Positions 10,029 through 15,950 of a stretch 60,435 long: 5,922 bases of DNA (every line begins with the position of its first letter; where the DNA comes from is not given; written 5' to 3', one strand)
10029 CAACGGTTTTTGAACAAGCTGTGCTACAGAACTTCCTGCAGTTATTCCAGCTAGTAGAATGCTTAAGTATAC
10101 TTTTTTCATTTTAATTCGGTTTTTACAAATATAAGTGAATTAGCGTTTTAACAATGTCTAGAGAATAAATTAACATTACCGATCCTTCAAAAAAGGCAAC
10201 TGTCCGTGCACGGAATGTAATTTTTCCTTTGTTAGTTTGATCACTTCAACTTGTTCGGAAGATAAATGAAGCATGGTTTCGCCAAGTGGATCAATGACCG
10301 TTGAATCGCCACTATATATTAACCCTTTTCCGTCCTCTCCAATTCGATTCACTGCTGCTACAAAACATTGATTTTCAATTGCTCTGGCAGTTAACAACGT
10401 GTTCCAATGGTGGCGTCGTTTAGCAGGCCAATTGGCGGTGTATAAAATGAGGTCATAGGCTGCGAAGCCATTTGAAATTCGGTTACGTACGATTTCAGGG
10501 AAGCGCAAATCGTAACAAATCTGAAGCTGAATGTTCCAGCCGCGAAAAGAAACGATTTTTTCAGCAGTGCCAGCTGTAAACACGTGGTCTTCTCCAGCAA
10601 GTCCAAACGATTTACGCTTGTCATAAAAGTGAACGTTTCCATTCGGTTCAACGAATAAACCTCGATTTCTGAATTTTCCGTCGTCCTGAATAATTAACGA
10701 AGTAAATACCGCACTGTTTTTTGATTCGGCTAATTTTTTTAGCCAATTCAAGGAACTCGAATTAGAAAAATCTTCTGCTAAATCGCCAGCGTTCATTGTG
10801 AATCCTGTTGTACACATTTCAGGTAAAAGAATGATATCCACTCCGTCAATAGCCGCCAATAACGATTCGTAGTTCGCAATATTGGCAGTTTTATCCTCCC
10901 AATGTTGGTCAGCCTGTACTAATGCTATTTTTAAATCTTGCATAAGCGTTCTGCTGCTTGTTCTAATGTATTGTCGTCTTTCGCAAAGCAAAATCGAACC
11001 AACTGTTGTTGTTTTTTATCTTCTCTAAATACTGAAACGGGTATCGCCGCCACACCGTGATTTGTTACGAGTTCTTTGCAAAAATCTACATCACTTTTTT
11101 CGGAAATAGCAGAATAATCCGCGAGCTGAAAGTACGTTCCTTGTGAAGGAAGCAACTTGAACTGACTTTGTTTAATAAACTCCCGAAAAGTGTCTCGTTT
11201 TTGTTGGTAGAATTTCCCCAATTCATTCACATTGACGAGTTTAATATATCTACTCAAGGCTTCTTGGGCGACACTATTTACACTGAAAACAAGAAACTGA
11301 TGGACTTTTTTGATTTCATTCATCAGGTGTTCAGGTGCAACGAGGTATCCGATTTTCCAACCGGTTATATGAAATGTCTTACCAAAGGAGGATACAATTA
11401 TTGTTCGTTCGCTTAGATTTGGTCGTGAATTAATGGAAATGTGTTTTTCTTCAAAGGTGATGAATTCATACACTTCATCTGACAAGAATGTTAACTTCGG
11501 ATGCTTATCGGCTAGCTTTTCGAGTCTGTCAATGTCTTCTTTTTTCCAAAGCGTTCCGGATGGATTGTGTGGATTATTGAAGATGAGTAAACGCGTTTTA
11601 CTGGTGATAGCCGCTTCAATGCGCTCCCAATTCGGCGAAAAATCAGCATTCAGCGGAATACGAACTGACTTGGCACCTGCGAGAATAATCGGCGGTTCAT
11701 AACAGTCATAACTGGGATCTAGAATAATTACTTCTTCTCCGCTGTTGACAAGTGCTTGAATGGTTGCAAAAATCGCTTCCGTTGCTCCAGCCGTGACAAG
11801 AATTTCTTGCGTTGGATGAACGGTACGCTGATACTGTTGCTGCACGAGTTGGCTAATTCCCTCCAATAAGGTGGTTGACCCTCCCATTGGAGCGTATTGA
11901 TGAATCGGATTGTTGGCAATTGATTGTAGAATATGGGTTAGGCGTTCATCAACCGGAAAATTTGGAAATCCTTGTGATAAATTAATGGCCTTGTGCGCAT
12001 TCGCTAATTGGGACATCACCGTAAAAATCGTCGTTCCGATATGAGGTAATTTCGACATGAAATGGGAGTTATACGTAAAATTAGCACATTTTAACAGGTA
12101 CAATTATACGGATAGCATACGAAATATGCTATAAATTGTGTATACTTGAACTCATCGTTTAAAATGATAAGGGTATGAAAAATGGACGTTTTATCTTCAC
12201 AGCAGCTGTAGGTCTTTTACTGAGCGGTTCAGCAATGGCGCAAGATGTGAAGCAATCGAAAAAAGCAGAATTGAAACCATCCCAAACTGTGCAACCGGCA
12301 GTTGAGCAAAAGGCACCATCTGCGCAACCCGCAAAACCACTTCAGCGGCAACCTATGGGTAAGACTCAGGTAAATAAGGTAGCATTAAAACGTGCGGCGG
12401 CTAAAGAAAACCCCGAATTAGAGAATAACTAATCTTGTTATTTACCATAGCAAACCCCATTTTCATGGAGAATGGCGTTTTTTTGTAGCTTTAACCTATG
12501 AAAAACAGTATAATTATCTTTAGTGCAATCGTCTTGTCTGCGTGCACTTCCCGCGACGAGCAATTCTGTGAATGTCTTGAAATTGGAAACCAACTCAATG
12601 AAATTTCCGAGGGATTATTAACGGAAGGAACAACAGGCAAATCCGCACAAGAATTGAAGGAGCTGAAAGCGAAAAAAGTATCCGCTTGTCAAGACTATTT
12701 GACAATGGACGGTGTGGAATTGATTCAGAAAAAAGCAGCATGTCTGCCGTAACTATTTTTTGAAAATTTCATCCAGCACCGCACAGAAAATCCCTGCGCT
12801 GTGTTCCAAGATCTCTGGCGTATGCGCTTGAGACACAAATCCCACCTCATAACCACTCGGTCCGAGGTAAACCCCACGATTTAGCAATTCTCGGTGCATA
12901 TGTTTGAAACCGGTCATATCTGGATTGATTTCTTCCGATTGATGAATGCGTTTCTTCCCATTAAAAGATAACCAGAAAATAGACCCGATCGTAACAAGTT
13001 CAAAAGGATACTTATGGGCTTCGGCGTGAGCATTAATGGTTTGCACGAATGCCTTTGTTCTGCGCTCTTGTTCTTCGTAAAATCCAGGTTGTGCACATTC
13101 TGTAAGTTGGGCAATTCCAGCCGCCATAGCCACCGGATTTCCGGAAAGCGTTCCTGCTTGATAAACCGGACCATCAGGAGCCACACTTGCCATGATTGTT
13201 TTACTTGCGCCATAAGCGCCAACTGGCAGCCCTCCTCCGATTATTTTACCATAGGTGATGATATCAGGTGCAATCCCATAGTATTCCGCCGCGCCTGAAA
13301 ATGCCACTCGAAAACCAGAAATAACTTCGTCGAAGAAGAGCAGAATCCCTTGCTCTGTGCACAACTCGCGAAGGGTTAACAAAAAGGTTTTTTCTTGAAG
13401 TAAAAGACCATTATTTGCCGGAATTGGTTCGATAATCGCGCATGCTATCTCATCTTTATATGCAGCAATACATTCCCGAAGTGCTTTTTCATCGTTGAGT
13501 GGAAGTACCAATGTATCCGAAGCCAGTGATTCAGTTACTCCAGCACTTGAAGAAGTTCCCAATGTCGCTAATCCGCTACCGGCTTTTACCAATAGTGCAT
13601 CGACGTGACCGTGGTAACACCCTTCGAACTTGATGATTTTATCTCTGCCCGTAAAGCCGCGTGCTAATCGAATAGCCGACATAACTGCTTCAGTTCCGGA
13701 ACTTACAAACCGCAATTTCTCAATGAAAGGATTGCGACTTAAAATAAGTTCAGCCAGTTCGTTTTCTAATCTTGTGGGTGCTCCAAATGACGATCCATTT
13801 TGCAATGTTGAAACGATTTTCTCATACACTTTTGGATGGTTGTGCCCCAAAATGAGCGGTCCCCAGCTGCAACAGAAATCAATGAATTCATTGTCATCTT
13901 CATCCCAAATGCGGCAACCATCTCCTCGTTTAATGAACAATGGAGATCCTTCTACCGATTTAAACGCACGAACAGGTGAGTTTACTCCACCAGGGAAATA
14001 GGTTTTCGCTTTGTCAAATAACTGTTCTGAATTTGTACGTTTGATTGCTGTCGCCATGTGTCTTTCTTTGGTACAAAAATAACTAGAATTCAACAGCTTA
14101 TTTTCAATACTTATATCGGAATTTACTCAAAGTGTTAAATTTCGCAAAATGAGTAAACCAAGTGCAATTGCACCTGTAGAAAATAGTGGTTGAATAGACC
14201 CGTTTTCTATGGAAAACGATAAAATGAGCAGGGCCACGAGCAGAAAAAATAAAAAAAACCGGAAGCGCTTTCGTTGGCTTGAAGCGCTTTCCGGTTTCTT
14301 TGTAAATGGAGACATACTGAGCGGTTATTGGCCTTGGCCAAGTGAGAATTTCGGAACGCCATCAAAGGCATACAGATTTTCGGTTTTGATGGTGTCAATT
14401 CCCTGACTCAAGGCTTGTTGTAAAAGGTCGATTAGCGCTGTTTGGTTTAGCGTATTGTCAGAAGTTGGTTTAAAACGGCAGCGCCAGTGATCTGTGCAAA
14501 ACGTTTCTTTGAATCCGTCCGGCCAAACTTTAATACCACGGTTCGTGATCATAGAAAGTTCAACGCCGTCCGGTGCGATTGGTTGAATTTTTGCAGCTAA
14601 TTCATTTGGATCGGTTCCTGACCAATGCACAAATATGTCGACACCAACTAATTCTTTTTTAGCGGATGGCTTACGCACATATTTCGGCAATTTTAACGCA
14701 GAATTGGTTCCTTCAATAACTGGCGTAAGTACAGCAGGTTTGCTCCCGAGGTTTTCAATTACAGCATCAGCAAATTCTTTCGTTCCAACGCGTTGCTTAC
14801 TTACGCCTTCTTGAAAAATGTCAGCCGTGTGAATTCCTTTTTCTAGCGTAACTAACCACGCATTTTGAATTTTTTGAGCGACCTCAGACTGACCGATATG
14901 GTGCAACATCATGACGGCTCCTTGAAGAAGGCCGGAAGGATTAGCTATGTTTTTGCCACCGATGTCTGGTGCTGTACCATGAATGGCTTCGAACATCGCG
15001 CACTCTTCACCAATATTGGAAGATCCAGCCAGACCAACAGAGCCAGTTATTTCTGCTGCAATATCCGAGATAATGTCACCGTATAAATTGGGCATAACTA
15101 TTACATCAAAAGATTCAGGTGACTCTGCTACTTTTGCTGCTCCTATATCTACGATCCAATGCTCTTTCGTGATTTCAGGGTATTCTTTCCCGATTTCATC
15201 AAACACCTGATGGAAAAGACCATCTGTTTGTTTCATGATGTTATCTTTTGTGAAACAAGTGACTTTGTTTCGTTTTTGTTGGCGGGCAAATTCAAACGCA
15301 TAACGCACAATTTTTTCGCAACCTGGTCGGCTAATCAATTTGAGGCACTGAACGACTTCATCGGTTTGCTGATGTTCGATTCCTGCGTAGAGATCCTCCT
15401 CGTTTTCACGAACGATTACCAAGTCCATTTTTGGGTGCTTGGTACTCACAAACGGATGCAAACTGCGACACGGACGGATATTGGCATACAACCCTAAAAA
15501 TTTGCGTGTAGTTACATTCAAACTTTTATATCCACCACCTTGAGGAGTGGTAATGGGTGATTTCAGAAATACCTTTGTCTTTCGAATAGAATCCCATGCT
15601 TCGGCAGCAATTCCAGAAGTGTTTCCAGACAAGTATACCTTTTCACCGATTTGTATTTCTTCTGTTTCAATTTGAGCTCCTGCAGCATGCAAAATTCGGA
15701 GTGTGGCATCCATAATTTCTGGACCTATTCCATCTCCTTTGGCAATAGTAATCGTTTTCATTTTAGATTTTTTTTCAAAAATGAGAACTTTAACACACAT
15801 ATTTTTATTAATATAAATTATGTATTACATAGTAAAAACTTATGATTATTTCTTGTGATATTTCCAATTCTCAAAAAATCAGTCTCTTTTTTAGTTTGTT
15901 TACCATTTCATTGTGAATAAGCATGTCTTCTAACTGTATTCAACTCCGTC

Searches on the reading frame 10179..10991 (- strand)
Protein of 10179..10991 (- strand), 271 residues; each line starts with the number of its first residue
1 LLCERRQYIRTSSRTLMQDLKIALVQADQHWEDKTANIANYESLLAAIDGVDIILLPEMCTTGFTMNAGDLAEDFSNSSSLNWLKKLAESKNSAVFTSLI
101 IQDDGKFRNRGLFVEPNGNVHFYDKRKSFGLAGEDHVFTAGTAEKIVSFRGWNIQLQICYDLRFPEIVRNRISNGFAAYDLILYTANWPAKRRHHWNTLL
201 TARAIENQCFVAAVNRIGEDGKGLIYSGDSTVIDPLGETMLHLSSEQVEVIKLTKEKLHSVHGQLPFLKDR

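Call 48: search_protein_families(library=pfam, proteins=[window:10179-10991:-], max_evalue=0.001)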
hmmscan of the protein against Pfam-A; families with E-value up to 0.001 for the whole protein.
window:10179-10991:- (271 aa): 1 family
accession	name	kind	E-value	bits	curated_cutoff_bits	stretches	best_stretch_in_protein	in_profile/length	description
PF00795.27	CN_hydrolase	-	2.9e-34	119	23.2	1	21-251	1-242/256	Carbon-nitrogen hydrolase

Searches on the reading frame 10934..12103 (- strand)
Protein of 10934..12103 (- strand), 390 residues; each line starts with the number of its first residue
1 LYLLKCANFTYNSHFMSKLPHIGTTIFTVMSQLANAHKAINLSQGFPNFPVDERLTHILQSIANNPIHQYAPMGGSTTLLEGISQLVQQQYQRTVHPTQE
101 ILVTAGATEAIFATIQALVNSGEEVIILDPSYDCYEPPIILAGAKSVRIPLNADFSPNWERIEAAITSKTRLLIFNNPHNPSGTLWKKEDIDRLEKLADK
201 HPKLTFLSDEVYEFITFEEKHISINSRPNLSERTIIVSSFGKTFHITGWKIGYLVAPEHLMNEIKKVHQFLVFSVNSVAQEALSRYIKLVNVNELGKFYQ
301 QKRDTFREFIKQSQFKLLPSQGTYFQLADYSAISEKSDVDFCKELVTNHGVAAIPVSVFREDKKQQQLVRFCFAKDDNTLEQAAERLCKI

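Call 48: search_protein_families(library=pfam, proteins=[window:10934-12103:-], max_evalue=0.001)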
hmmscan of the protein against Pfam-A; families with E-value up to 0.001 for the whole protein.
window:10934-12103:- (390 aa): 4 families
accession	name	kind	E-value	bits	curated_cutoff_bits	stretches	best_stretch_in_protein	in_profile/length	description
PF00155.27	Aminotran_1_2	-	8.2e-59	200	19.7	1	39-387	3-361/361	Aminotransferase class I and II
PF00266.25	Aminotran_5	-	7.5e-08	32.2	21.5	1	56-209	20-175/371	Aminotransferase class-V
PF01041.23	DegT_DnrJ_EryC1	-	3.6e-05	23.6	19.8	1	98-207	39-143/360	DegT/DnrJ/EryC1/StrS aminotransferase family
PF01053.26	Cys_Met_Meta_PP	-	5e-05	22.5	27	1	98-202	67-167/381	Cys/Met metabolism PLP-dependent enzyme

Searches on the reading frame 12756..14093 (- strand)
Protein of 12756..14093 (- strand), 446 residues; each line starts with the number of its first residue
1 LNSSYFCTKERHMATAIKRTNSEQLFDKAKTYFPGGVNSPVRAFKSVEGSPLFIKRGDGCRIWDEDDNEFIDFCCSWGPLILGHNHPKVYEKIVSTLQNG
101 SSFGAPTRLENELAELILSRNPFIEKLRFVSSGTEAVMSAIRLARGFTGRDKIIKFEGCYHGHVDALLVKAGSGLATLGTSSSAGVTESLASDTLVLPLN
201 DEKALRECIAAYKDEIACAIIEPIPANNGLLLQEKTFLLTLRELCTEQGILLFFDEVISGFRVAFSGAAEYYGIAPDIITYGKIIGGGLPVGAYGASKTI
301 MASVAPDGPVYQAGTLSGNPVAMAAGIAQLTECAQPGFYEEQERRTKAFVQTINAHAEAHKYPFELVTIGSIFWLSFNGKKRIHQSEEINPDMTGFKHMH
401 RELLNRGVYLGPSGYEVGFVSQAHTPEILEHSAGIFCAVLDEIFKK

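Call 48: search_protein_families(library=pfam, proteins=[window:12756-14093:-], max_evalue=0.001)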
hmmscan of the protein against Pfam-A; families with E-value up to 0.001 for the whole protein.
window:12756-14093:- (446 aa): 1 family
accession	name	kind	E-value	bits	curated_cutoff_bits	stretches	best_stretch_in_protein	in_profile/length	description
PF00202.27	Aminotran_3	-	1.5e-71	241.7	30.5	1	50-417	9-378/403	Aminotransferase class-III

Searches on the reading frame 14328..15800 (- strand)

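Call 49: search_protein_families(library=pfam, proteins=[window:14328-15800:-], max_evalue=0.001)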
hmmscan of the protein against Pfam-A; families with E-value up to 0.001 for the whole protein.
window:14328-15800:- (491 aa): 2 families
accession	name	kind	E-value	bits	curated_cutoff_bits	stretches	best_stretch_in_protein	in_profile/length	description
PF00180.25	Iso_dh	-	4.1e-96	322.7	27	1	16-347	1-348/348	Isocitrate/isopropylmalate dehydrogenase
PF18324.6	Isocitrate_DH_C_bact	-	1e-45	154.7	25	1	382-491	1-110/110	Bacterial isocitrate dehydrogenase, C-terminal domain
